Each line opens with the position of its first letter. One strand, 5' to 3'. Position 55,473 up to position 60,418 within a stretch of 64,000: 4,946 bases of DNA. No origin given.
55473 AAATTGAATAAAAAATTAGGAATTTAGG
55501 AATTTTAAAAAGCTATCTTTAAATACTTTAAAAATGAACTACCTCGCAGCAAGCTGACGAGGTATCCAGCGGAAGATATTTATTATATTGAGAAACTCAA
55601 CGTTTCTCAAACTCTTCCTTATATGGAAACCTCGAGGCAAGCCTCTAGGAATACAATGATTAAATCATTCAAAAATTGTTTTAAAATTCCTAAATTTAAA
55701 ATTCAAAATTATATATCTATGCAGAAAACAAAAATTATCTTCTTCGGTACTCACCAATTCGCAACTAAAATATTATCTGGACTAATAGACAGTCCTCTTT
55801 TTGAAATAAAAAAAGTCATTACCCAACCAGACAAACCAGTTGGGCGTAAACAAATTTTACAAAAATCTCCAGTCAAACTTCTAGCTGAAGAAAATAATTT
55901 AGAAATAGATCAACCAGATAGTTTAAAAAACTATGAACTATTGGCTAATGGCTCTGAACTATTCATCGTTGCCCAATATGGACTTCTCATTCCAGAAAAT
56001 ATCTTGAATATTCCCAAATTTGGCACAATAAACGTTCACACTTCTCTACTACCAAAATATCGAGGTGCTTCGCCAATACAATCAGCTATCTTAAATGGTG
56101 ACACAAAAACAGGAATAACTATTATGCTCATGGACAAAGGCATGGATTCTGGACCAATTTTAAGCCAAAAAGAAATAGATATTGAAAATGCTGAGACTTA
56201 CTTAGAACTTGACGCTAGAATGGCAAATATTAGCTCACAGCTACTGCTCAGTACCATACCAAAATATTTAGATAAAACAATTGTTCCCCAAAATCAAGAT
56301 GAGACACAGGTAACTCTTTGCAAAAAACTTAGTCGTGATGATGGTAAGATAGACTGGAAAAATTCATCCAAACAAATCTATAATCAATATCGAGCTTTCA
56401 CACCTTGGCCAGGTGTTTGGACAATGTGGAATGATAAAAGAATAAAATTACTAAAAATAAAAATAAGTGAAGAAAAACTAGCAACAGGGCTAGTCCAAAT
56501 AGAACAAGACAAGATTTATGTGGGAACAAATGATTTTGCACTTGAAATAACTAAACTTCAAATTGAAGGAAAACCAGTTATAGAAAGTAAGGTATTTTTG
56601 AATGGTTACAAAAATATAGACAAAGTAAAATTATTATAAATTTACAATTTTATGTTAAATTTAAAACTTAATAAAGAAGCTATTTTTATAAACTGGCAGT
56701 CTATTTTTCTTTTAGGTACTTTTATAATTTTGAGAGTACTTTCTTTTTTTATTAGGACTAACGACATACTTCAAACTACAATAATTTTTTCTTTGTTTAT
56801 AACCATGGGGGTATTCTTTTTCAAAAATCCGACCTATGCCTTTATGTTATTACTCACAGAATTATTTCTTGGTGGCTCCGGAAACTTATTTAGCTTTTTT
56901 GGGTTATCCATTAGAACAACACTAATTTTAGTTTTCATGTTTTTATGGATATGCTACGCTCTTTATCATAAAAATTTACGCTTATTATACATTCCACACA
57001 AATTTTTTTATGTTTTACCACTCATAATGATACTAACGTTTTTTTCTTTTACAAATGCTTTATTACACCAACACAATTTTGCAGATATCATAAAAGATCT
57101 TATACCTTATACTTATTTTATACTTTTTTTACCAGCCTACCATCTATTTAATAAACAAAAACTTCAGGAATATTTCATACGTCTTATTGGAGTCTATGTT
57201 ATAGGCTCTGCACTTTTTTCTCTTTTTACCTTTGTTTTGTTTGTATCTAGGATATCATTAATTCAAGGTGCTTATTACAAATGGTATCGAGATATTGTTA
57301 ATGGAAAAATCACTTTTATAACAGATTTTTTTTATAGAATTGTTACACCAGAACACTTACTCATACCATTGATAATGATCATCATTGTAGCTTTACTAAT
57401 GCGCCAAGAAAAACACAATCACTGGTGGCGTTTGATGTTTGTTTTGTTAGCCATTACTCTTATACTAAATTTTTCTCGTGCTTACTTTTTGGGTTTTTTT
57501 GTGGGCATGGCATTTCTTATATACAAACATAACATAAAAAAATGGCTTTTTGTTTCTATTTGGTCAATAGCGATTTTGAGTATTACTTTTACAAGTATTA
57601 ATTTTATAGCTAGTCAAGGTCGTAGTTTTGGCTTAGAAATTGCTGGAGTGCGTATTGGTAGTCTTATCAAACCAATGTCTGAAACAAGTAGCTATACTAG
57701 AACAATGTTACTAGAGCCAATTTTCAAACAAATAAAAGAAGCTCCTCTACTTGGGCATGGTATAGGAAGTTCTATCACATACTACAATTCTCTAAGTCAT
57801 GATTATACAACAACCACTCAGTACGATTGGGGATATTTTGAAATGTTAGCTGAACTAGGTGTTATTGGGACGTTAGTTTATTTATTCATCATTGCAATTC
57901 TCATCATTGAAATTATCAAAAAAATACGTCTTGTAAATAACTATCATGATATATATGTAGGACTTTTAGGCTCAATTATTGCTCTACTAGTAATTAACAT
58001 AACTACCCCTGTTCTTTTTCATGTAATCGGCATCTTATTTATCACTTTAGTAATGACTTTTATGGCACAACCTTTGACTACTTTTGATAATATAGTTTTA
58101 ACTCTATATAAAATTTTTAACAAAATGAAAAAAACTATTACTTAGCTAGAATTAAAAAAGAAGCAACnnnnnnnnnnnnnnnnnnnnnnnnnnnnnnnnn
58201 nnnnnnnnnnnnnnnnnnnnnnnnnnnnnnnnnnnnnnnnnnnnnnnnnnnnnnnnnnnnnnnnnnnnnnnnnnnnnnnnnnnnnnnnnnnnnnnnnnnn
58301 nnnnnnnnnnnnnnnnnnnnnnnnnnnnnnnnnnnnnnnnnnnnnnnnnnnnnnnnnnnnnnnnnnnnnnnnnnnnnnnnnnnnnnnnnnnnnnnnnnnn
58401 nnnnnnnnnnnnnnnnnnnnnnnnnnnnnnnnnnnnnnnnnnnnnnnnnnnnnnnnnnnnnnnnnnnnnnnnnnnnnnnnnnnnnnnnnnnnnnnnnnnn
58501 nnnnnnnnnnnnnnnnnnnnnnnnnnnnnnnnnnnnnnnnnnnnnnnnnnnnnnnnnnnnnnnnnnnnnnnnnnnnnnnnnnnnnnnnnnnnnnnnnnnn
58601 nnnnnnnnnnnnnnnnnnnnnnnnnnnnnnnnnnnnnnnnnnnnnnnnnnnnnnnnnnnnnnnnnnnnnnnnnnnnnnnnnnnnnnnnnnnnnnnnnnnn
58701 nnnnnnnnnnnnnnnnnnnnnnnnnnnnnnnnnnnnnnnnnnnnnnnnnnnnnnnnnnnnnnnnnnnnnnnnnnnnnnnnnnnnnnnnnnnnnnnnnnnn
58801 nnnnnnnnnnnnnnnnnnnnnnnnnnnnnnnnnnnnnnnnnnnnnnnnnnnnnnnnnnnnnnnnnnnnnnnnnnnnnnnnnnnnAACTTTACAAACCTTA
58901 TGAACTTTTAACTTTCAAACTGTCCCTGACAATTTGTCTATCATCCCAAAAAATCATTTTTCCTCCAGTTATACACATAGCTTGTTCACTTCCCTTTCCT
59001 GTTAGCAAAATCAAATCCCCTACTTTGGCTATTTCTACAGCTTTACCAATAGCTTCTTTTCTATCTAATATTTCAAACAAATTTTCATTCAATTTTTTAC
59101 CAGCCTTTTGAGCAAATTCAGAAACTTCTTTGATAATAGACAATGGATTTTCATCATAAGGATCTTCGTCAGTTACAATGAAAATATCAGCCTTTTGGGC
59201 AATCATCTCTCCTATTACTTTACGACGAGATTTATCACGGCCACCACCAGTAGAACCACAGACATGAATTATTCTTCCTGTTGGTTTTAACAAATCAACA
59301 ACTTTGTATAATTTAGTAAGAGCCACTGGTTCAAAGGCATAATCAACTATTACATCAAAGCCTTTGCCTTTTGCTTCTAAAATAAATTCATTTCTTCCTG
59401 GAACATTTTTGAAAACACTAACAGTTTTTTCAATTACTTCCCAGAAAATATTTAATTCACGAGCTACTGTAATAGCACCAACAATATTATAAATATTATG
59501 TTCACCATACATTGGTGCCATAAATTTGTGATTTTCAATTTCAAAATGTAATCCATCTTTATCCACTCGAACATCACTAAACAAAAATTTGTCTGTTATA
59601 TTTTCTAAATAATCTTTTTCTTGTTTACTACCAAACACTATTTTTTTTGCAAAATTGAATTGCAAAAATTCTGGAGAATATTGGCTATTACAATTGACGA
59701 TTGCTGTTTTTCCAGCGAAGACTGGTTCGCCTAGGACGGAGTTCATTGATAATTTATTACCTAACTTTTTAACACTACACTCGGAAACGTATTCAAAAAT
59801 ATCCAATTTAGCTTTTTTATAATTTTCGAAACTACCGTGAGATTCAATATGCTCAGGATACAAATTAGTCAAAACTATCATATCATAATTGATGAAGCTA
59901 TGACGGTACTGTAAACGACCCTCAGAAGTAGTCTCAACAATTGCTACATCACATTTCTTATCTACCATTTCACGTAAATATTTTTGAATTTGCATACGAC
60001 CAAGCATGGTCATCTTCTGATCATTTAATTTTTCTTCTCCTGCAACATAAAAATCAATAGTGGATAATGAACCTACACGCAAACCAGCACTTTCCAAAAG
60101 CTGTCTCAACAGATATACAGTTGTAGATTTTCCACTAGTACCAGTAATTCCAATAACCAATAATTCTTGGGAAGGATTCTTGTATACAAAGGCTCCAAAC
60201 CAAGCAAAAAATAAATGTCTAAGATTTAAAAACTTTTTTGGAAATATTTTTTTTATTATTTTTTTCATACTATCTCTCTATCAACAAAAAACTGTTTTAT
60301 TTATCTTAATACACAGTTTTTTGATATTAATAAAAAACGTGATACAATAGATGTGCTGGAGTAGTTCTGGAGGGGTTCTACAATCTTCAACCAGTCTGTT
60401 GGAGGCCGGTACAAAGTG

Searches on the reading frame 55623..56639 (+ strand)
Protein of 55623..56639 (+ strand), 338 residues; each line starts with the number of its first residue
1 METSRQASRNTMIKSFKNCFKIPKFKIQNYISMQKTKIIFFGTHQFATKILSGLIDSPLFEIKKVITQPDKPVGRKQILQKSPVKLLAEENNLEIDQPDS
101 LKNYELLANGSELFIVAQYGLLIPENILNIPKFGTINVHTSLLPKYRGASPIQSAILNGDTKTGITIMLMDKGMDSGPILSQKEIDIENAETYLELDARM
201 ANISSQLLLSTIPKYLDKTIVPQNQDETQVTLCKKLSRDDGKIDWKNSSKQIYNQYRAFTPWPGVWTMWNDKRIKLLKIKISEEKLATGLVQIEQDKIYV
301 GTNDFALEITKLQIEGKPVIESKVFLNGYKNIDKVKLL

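Call 11: search_protein_families(library=pfam, proteins=[window:55623-56639:+])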
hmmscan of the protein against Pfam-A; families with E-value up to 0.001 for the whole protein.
window:55623-56639:+ (338 aa): 2 families
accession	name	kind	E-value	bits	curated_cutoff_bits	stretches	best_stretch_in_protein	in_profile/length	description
PF00551.24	Formyl_trans_N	-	6.6e-40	137.2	26.1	1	37-211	2-180/181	Formyl transferase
PF02911.23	Formyl_trans_C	-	1.4e-25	89.8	21.1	1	235-329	1-99/100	Formyl transferase, C-terminal domain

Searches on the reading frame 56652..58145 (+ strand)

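Call 11: search_protein_families(library=pfam, proteins=[window:56652-58145:+])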
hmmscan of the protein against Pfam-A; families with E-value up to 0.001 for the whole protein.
window:56652-58145:+ (497 aa): 1 family
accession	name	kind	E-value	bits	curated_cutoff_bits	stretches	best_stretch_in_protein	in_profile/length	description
PF04932.20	Wzy_C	-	1.2e-12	48.3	31.7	1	261-411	1-149/149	O-Antigen ligase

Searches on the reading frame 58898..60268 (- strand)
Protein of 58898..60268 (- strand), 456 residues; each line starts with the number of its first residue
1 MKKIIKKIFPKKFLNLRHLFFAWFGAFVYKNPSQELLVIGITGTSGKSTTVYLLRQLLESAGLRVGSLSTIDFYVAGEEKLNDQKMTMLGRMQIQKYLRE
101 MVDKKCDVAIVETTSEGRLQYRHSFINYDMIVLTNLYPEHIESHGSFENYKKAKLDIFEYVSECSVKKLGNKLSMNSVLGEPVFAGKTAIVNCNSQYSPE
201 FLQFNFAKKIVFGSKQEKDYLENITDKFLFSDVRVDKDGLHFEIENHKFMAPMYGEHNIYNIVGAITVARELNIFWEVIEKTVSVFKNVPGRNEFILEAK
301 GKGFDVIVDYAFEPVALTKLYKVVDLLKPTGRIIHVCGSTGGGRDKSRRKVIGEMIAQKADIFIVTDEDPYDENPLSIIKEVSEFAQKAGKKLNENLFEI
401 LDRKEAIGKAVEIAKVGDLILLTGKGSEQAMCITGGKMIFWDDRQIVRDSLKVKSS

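Call 11: search_protein_families(library=pfam, proteins=[window:58898-60268:-])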
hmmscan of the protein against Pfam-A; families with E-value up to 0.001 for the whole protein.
window:58898-60268:- (456 aa): 3 families
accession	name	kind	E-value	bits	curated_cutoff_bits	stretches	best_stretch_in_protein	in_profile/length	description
PF08245.18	Mur_ligase_M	-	9.7e-34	117.5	24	1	41-269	1-200/200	Mur ligase middle domain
PF02875.26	Mur_ligase_C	-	2.4e-19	70.9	28.4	1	291-426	1-127/127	Mur ligase, glutamate ligase domain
PF00437.27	T2SSE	-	0.0006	19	24.9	0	30-111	139-217/370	Type II/IV secretion system protein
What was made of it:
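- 58898..60268 (-): MurE-family Mur ligase gene (context, not part of the RNA). Pfam Mur_ligase_M and Mur_ligase_C (call 11).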

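Call 13: find_related_loci(query=window:58898-60268:-, collection=genome_contigs, flank=4000)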
Query window:58898-60268:- (456 aa) in genome_contigs; peptide patterns used: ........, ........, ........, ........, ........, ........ (x = any residue, [..] = any of these).
599 stretches matched a pattern (row limit reached: there are more); 89 encode a relative of the query (tblastn E <= 1e-3); the best 80 are kept; 80 distinct loci.
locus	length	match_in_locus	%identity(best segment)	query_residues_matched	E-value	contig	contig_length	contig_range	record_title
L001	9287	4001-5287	72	1-454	0e+0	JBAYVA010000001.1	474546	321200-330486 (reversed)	MAG: Candidatus Magasanikiibacteriota bacterium isolate SO_2016_LW3_49 scaffold00008_LW162_2016, whole genome shotgun se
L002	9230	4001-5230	72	14-449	0e+0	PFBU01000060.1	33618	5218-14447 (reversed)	MAG: Candidatus Magasanikbacteria bacterium CG10_big_fil_rev_8_21_14_0_10_36_16 CG10_8_21_14_0.10_scaffold_2866_c, whole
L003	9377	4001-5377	62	1-449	0e+0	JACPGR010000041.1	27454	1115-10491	MAG: Candidatus Magasanikbacteria bacterium isolate NC_groundwater_393_Ag_B-0.1um_39_15 GD18-4_B1_scaffold_670203, whole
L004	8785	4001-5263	61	1-452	0e+0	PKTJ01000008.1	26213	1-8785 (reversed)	MAG: Candidatus Parcubacteria bacterium isolate BM521 sc_1057, whole genome shotgun sequence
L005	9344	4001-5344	61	1-454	0e+0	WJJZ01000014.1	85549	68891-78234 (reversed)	MAG: Candidatus Magasanikiibacteriota bacterium isolate Bin_289 k141_2916450, whole genome shotgun sequence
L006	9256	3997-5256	60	4-454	2e-179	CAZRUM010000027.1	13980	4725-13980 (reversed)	MAG TPA_asm: uncultured Gammaproteobacteria bacterium isolate SRP104257_co1_391 genome assembly, contig: NODE_2949_lengt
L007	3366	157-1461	60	1-451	0e+0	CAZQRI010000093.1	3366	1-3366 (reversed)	MAG TPA_asm: uncultured Gammaproteobacteria bacterium isolate SRP298887_co1_343 genome assembly, contig: NODE_39993_leng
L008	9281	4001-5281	61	14-454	2e-173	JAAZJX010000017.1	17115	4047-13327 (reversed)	MAG: Candidatus Magasanikiibacteriota bacterium isolate AS22ysBPME_155 27165_AS22, whole genome shotgun sequence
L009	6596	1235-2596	57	6-451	1e-163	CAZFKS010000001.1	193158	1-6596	MAG TPA_asm: uncultured Gammaproteobacteria bacterium isolate SRP257259_co1_329 genome assembly, contig: NODE_47_length_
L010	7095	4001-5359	45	3-451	1e-108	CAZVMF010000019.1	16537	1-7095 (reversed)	MAG TPA_asm: uncultured Gammaproteobacteria bacterium isolate SRP278252_co2_59 genome assembly, contig: NODE_7250_length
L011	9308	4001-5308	55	5-451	3e-160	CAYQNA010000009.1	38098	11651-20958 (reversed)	MAG TPA_asm: uncultured Gammaproteobacteria bacterium isolate SRP278252_co2_865 genome assembly, contig: NODE_2030_lengt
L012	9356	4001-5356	45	5-451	4e-108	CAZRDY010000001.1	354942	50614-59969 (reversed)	MAG TPA_asm: uncultured Gammaproteobacteria bacterium isolate SRP285395_co1_532 genome assembly, contig: NODE_10_length_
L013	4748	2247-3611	43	5-451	1e-108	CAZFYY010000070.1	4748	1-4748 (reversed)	MAG TPA_asm: uncultured Gammaproteobacteria bacterium isolate SRP296810_co1_333 genome assembly, contig: NODE_26494_leng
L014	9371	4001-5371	45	5-453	1e-105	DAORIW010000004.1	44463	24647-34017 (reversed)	MAG TPA_asm: bacterium isolate AMR_MDS_5567 NODE_113_length_44463_cov_6.880044, whole genome shotgun sequence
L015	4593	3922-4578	74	1-223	7e-104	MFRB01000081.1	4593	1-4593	MAG: Candidatus Magasanikbacteria bacterium RIFOXYD12_FULL_33_17 rifoxyd3_full_scaffold_3374, whole genome shotgun seque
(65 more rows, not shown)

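Call 65: search_protein_families(library=ncbifam, proteins=[window:58898-60268:-])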
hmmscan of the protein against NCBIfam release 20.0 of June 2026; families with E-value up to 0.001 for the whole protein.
window:58898-60268:- (456 aa): 26 families (the best 25 are shown)
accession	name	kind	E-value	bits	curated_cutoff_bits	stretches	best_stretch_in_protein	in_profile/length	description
TIGR01085.1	murE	subfamily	3.5e-86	290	257.3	1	25-451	74-471/472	UDP-N-acetylmuramyl-tripeptide synthetase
NF001126.0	PRK00139.1-4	equivalog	6.2e-84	282.3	373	1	23-452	91-483/486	UDP-N-acetylmuramoyl-L-alanyl-D-glutamate--2,6-diaminopimelate ligase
NF001124.0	PRK00139.1-2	equivalog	5.9e-76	256.2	476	1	24-453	99-494/500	UDP-N-acetylmuramoyl-L-alanyl-D-glutamate--2,6-diaminopimelate ligase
NF008896.0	PRK11929.1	equivalog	1.9e-67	227.9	1023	1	28-452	104-499/965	bifunctional UDP-N-acetylmuramoyl-L-alanyl-D-glutamate--2,6-diaminopimelate ligase MurE/UDP-N-acetylmuramoyl-tripeptide--D-alanyl-D-alanine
NF001123.0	PRK00139.1-1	equivalog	1.3e-55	189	586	2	188-453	234-491/493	UDP-N-acetylmuramoyl-L-alanyl-D-glutamate--2,6-diaminopimelate ligase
NF010628.0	PRK14022.1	equivalog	3.2e-49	168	536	1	28-446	103-476/483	UDP-N-acetylmuramoyl-L-alanyl-D-glutamate--L-lysine ligase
NF001130.0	PRK00139.2-4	equivalog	1.4e-41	142.8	715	1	23-451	96-511/516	UDP-N-acetylmuramoyl-L-alanyl-D-glutamate--2,6-diaminopimelate ligase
NF001129.0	PRK00139.2-3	equivalog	1.2e-32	113.1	762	1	26-449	108-513/517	UDP-N-acetylmuramoyl-L-alanyl-D-glutamate--2,6-diaminopimelate ligase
NF001127.0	PRK00139.2-1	equivalog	4.3e-31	108.2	997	1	22-449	95-509/520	UDP-N-acetylmuramoyl-L-alanyl-D-glutamate--2,6-diaminopimelate ligase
TIGR02068.2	cya_phycin_syn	equivalog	3e-28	98.3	850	1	32-429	475-853/862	cyanophycin synthetase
NF053645.1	pMurC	equivalog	1.4e-26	93.3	560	2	231-338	291-397/492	pseudomurein biosynthesis peptide ligase pMurC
NF010623.0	PRK14016.1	subfamily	6.2e-26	90.8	877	1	35-430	479-856/871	cyanophycin synthetase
NF001131.0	PRK00139.2-5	equivalog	2.1e-21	76.3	1000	2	236-430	275-462/483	UDP-N-acetylmuramoyl-L-alanyl-D-glutamate--2,6-diaminopimelate ligase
TIGR01143.1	murF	subfamily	3.1e-19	69.2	288.6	1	36-383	74-371/418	UDP-N-acetylmuramoyl-tripeptide--D-alanyl-D-alanine ligase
NF053646.1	pMurD1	equivalog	3.9e-19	68.6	610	1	37-426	110-442/465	pseudomurein biosynthesis peptide ligase pMurD1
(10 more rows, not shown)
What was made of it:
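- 58898..60268 (-): TIGR01085 murE scores 290 bits against a cutoff of 257 (call 65).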
